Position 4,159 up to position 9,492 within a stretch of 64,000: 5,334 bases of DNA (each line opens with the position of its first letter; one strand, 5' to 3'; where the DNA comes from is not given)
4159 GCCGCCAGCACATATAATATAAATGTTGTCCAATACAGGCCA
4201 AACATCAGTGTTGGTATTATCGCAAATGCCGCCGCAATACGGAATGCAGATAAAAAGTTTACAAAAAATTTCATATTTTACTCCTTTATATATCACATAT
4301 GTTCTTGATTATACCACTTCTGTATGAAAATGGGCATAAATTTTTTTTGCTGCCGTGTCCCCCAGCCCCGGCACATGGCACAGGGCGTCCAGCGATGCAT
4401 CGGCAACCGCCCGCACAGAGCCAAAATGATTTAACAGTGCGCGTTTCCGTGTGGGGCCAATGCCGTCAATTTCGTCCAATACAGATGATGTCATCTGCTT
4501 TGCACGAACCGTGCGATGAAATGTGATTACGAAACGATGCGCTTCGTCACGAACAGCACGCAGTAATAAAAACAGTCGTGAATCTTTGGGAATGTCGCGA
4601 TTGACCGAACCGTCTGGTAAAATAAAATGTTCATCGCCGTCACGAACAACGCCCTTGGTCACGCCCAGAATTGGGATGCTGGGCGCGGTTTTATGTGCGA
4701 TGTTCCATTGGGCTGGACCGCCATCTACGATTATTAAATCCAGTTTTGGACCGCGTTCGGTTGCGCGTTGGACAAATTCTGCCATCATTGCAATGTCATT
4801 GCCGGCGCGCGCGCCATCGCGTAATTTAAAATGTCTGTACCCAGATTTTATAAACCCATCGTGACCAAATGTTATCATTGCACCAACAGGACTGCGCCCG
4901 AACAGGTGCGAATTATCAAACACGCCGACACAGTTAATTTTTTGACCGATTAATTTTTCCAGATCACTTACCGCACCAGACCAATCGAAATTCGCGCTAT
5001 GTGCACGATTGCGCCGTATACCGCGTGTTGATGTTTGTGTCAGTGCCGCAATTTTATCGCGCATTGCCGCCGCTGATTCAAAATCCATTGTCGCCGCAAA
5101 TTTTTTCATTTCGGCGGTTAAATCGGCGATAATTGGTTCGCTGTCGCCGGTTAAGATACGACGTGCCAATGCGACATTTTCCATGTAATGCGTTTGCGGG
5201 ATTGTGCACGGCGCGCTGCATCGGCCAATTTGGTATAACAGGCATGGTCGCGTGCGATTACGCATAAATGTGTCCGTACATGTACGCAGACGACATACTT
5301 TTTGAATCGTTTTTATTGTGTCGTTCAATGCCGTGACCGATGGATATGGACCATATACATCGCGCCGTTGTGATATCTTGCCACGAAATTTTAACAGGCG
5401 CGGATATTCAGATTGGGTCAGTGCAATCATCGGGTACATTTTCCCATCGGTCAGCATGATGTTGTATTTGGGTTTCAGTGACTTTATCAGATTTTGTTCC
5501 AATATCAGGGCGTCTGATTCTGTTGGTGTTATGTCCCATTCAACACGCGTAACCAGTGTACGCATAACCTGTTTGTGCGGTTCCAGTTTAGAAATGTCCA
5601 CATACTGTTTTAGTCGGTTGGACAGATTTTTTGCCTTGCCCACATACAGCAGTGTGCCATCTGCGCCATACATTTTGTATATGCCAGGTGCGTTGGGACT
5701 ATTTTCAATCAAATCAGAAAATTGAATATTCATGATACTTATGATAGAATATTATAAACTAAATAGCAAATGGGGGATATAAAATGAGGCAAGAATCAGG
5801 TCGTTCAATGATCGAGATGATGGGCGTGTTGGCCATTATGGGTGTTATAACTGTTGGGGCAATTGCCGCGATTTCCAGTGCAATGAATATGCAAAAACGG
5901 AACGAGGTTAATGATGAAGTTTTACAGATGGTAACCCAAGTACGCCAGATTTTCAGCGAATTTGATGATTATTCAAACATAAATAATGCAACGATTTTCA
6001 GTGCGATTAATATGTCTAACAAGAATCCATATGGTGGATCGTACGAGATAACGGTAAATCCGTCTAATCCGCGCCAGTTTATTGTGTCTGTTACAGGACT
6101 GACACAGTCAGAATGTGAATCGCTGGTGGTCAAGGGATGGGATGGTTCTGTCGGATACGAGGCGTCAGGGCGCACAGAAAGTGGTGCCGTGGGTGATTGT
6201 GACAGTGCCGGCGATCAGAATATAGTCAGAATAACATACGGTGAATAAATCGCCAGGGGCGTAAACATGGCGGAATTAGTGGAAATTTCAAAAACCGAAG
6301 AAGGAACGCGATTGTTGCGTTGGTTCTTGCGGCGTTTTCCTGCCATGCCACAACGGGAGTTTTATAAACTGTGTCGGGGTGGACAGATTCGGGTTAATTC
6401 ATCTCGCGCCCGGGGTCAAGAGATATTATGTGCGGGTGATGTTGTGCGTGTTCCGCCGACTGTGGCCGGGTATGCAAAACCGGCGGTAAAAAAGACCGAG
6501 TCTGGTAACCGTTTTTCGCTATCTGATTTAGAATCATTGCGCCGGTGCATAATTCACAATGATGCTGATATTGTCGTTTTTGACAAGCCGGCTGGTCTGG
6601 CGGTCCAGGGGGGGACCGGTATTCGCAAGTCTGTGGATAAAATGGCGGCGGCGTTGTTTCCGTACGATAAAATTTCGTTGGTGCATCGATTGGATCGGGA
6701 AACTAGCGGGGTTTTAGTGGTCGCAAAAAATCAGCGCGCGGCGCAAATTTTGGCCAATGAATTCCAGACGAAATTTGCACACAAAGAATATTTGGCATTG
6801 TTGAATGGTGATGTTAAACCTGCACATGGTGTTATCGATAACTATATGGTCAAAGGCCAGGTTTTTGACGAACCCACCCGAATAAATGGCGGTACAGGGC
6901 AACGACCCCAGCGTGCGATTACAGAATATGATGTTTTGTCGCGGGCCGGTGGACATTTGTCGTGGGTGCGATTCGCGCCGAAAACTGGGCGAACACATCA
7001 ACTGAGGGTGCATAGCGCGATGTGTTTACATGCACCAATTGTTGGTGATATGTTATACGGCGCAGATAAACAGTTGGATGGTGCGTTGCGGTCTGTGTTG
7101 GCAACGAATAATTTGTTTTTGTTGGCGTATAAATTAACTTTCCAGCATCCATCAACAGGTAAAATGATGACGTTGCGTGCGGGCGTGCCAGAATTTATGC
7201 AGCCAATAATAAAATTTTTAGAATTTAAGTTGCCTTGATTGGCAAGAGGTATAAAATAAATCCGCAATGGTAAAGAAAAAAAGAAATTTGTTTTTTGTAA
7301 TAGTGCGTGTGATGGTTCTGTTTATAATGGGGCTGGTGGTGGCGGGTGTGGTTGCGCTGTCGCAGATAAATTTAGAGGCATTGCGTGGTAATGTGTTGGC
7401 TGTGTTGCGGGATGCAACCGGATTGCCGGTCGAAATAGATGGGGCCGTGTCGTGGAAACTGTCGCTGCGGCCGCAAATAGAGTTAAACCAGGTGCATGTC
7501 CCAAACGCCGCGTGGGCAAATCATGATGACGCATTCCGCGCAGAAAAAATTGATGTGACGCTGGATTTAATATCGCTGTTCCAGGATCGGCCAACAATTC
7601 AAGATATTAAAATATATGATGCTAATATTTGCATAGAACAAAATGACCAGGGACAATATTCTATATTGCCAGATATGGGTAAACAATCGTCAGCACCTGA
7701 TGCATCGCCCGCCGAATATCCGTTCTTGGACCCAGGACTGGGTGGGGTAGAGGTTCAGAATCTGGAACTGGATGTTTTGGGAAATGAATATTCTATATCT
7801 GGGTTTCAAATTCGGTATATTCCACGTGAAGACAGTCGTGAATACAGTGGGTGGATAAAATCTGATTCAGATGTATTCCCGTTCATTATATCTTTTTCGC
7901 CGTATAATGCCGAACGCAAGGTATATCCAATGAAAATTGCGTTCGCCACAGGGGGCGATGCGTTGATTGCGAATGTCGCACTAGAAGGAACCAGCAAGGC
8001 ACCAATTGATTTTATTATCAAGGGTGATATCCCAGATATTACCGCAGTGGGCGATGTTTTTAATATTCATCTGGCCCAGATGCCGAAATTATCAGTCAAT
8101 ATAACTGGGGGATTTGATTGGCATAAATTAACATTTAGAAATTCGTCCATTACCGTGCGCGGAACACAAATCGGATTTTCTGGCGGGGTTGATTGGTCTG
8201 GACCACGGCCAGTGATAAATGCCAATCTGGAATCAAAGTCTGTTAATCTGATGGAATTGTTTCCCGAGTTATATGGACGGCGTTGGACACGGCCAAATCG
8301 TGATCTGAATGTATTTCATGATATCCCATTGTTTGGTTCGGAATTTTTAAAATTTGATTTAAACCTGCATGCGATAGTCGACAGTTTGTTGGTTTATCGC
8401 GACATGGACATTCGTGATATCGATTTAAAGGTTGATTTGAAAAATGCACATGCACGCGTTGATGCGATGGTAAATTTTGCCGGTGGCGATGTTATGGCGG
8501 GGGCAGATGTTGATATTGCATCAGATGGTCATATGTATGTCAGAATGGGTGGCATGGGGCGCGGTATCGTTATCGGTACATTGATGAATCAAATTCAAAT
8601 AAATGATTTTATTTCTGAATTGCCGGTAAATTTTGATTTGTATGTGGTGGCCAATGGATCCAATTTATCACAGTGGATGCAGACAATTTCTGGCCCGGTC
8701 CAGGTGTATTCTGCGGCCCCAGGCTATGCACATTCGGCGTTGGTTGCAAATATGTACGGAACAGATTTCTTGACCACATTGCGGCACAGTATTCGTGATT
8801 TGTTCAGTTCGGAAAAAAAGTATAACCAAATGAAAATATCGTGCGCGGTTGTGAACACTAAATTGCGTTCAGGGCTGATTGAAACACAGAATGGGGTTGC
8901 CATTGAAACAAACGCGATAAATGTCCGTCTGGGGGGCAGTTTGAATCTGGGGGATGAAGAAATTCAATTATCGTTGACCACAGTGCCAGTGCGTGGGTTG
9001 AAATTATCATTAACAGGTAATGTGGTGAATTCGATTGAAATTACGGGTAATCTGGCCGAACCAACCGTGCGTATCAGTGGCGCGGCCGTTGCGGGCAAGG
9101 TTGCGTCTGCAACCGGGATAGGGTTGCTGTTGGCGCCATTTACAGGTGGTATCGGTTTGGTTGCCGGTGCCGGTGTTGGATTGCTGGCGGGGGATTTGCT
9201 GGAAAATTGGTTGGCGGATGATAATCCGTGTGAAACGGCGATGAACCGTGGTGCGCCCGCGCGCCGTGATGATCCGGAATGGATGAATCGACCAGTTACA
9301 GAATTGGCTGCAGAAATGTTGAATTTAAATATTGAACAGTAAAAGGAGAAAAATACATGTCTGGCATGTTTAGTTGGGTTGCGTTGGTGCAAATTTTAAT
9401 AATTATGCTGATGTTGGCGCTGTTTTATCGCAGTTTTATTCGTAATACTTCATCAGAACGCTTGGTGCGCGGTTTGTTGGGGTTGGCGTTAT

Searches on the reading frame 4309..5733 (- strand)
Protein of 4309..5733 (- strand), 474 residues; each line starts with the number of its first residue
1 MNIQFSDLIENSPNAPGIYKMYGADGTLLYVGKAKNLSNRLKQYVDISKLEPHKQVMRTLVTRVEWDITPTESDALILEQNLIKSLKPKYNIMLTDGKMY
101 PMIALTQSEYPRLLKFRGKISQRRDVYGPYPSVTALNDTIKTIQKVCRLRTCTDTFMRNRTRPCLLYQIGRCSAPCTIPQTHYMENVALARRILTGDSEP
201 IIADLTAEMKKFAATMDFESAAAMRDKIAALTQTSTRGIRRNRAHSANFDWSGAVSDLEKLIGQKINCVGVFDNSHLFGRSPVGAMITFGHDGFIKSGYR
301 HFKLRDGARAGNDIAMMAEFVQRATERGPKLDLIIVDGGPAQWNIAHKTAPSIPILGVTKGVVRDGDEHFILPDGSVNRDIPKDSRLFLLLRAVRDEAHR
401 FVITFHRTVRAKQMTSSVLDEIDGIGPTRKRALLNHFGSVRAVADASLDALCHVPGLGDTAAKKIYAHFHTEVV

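Call 83: search_protein_families(library=pfam, proteins=[window:4309-5733:-], max_evalue=0.001)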
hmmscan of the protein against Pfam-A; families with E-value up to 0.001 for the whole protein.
window:4309-5733:- (474 aa): 5 families
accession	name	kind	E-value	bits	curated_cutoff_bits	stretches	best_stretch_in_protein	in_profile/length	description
PF08459.17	UvrC_RNaseH_dom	-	1.1e-28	100.5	22.3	1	264-403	8-159/159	UvrC RNAse H endonuclease domain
PF14520.12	HHH_5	-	3.5e-12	47.1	27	1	418-468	3-54/57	Helix-hairpin-helix domain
PF01541.30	GIY-YIG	-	1.6e-10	41.6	22.6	1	16-91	2-78/78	GIY-YIG catalytic domain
PF12826.13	HHH_2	-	6.5e-08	33.1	27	1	424-472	10-58/64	Helix-hairpin-helix motif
PF02151.25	UVR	-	1.3e-06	28.4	21.5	1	202-231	4-33/36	UvrB/uvrC motif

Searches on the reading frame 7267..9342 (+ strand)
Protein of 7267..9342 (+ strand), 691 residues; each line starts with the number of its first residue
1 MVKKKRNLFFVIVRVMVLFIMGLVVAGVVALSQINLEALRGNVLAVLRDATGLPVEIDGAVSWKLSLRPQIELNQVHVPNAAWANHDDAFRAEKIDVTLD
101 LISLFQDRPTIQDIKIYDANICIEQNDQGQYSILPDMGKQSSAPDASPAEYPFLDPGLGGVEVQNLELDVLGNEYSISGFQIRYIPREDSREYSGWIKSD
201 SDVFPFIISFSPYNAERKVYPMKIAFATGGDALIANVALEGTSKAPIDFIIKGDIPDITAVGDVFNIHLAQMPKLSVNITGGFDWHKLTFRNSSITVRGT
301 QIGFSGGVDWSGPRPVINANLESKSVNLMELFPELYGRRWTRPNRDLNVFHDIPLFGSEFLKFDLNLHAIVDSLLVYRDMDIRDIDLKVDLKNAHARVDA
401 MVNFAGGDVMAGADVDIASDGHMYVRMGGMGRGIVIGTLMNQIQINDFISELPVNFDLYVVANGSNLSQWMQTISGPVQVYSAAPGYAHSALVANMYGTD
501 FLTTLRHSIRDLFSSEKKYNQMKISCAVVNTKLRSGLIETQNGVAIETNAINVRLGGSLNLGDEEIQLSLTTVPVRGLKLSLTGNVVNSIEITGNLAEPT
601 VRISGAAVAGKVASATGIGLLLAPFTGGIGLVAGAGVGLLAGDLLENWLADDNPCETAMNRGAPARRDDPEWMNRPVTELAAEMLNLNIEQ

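Call 83: search_protein_families(library=pfam, proteins=[window:7267-9342:+], max_evalue=0.001)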
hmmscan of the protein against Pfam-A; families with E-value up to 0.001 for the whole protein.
window:7267-9342:+ (691 aa): 3 families
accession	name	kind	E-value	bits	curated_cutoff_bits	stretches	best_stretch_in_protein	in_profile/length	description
PF05170.20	AsmA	-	4.9e-13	49.2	29.8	1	14-142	6-136/607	AsmA family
PF13116.12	YhdP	-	4.4e-11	41.9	46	1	11-139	13-128/1224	YhdP protein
PF05359.17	DUF748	-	0.00029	19.4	50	1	15-148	20-144/1037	Domain of Unknown Function (DUF748)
